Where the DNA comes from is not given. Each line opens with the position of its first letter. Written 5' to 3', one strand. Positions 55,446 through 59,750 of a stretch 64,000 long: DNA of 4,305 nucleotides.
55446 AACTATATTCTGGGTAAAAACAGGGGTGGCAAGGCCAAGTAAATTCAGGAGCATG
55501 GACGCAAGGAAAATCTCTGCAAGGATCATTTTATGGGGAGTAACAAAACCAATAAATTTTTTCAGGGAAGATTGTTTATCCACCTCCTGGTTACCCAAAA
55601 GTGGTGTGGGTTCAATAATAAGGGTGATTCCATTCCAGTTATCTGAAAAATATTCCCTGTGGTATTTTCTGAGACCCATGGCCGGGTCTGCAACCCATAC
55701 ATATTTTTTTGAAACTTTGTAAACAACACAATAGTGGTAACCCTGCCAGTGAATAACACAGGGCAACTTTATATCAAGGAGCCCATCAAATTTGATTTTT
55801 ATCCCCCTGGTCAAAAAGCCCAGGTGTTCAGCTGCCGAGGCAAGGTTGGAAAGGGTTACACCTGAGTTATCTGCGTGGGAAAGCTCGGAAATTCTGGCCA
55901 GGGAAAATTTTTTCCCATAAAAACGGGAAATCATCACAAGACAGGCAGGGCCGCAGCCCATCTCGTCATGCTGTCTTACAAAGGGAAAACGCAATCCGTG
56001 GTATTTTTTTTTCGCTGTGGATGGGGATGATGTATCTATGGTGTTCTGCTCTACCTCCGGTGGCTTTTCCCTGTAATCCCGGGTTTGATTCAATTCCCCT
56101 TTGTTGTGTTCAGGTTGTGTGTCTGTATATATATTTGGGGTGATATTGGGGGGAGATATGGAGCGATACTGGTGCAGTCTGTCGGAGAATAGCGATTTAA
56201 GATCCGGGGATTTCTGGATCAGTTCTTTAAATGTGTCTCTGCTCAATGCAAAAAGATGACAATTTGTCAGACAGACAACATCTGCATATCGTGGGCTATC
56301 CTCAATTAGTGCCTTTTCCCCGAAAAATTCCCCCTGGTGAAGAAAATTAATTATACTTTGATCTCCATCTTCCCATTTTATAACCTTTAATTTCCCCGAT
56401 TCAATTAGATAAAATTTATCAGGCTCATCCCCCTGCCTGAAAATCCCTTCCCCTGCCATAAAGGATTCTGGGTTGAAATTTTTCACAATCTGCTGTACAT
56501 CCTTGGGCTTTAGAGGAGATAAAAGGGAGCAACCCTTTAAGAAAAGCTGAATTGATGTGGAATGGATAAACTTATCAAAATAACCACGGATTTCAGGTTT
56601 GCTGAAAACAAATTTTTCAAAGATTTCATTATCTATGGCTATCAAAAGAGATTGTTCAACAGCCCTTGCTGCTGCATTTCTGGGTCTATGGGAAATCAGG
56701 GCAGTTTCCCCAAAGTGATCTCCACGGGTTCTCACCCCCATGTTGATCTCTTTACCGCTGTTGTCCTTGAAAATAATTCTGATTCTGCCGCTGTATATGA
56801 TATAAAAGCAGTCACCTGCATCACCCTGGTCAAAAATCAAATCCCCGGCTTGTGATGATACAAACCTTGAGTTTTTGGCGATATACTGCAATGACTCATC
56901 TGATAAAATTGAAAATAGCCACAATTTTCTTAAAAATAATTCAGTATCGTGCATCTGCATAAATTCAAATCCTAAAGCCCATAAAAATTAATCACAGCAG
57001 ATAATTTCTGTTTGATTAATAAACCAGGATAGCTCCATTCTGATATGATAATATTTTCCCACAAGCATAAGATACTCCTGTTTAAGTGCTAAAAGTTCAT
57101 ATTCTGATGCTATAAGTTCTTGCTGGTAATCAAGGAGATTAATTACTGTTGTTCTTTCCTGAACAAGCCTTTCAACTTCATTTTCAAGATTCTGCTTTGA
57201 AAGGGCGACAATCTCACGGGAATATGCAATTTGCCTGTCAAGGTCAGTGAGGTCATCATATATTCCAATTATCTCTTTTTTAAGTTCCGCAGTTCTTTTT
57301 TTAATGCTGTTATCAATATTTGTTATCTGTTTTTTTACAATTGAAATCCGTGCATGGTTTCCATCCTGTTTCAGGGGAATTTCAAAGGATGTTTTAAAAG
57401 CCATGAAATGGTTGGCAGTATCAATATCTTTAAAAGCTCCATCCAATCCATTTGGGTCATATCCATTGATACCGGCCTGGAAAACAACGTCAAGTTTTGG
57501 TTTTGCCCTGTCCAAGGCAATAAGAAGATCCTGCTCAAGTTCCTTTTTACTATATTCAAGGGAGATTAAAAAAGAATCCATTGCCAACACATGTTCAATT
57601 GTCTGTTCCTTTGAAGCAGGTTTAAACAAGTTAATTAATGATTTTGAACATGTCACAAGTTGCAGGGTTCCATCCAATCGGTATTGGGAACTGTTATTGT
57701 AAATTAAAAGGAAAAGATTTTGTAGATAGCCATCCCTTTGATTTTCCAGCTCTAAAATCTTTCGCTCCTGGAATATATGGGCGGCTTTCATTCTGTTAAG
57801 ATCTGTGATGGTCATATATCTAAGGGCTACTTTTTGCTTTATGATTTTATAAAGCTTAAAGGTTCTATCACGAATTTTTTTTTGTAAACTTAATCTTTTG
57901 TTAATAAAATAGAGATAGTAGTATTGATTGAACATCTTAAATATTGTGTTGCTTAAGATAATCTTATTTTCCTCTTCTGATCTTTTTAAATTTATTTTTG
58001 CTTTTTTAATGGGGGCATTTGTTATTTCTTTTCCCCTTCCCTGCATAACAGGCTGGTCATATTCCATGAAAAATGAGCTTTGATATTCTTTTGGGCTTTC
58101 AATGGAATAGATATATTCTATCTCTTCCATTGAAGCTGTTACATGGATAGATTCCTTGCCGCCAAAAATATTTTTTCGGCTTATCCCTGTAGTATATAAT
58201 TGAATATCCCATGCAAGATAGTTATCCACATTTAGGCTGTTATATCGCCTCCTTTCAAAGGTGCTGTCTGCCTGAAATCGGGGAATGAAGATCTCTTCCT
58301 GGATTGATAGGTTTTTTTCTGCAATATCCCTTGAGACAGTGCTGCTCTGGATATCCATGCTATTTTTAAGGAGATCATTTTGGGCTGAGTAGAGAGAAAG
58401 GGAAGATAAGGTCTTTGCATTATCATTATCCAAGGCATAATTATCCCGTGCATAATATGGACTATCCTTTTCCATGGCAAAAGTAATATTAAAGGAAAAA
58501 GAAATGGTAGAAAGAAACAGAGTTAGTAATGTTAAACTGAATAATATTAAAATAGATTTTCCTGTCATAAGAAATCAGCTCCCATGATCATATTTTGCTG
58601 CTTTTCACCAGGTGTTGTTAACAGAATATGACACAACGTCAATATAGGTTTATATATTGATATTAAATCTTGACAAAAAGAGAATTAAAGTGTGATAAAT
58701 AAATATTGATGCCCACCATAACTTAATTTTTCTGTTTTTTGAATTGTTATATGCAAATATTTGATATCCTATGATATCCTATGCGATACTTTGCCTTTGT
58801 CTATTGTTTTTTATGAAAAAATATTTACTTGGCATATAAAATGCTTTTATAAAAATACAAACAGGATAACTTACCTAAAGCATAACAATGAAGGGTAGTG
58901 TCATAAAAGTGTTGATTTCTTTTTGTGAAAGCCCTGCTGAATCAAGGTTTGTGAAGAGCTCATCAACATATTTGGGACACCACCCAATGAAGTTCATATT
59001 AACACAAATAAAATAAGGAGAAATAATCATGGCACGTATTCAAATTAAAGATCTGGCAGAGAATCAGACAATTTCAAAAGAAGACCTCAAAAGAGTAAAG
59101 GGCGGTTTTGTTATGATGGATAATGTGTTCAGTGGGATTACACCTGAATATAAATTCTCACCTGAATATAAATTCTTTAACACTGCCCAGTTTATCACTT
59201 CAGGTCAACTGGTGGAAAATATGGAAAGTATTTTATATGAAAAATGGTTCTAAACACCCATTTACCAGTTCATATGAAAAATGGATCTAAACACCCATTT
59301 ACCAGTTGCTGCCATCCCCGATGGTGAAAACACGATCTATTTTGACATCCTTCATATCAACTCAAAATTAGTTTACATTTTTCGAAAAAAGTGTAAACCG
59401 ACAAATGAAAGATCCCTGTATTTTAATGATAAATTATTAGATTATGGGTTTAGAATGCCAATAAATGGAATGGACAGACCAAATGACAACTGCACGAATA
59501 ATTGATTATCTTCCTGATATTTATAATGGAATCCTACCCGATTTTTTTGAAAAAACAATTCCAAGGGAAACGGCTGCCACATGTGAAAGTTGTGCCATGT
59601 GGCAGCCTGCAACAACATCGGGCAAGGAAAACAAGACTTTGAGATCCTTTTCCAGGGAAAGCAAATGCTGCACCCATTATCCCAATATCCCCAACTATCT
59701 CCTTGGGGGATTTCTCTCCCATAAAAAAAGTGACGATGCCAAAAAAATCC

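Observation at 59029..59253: GG-leader precursor with a Cys-free, Tyr/Phe/Trp-rich core and a PEYKF tandem motif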

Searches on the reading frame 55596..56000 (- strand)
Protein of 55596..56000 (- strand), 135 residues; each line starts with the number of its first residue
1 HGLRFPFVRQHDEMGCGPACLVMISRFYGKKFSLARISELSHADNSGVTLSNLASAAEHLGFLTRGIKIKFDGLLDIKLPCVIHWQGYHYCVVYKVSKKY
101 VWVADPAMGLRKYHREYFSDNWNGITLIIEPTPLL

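Call 60: search_solved_structures(query=window:55596-56000:-, max_evalue=0.00001, show_alignments=3)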
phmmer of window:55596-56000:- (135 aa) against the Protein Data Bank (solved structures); distinct sequences matched with E-value up to 0.00001: 12.
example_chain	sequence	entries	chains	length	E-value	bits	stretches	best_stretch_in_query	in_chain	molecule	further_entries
7n87_A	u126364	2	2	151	2.8e-22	82.4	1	5-132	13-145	ABC-type bacteriocin transporter | Peptidase C39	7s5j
4ry2_A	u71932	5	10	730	4.1e-22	81.9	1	5-132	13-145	ABC-type bacteriocin transporter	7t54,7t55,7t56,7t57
4s0f_A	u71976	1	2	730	4.1e-22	81.9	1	5-132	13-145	ABC-type bacteriocin transporter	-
8vp3_A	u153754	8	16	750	4.3e-22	81.8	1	5-132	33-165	ABC-type bacteriocin transporter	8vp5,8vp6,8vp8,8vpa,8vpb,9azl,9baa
6v9z_A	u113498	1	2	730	7.6e-21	77.7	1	5-132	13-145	ABC-type bacteriocin transporter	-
8vp9_A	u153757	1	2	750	3.6e-19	72.3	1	5-132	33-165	ABC-type bacteriocin transporter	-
8hf6_A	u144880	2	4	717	9.6e-18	67.7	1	9-133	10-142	Competence factor transporting ATP-binding protein/permease ComA | Transport/processing ATP-binding protein ComA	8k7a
8hf4_A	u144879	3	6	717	9.6e-18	67.7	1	9-133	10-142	Transport/processing ATP-binding protein ComA | Competence factor transporting ATP-binding protein/permease ComA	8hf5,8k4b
8hf7_A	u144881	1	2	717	9.6e-18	67.7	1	9-133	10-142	Competence factor transporting ATP-binding protein/permease ComA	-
3k8u_A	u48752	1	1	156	1.2e-17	67.3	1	5-133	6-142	Putative ABC transporter, ATP-binding protein ComA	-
5xe8_A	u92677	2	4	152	1.6e-17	67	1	6-133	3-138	Putative ABC transporter, ATP-binding protein ComA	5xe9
6mpz_A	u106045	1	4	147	1.5e-15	60.5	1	4-133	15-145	Double Glycine Motif Protease domain from AMS/PCAT Transporter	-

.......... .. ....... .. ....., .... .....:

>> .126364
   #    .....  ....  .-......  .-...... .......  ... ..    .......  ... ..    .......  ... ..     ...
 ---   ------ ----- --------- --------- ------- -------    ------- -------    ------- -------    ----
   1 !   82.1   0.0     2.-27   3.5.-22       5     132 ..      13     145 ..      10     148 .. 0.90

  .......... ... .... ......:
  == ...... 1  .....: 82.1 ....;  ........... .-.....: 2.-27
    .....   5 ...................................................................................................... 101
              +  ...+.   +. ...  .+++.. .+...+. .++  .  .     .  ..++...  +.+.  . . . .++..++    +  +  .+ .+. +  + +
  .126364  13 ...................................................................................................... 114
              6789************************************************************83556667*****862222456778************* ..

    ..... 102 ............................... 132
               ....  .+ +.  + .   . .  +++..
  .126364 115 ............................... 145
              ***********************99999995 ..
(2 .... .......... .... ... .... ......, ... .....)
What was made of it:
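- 55605..55988 (-): C39 peptidase domain; Gln, Cys, His and Asp align with PCAT1. Call 60
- C39 Gln/Cys/His/Asp align with PCAT1 (call 60).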

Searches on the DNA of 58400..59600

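Call 81: search_rna_families(source=window, start=58400, end=59600, threshold=evalue, max_evalue=1)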
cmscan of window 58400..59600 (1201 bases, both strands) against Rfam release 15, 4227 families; matches with E-value up to 1: 2.
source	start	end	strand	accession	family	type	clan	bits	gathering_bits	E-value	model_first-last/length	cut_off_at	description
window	59323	59391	+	RF02454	ncr982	Gene; sRNA;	-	28.9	50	0.072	1-79/79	no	Bacillus sRNA ncr982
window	58973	59031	+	RF03084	DUF2815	Gene; sRNA;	-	22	41.2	0.25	1-62/62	no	DUF2815 RNA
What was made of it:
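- Tried and rejected: Rfam on the upstream region and gene found nothing near threshold (call 81).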
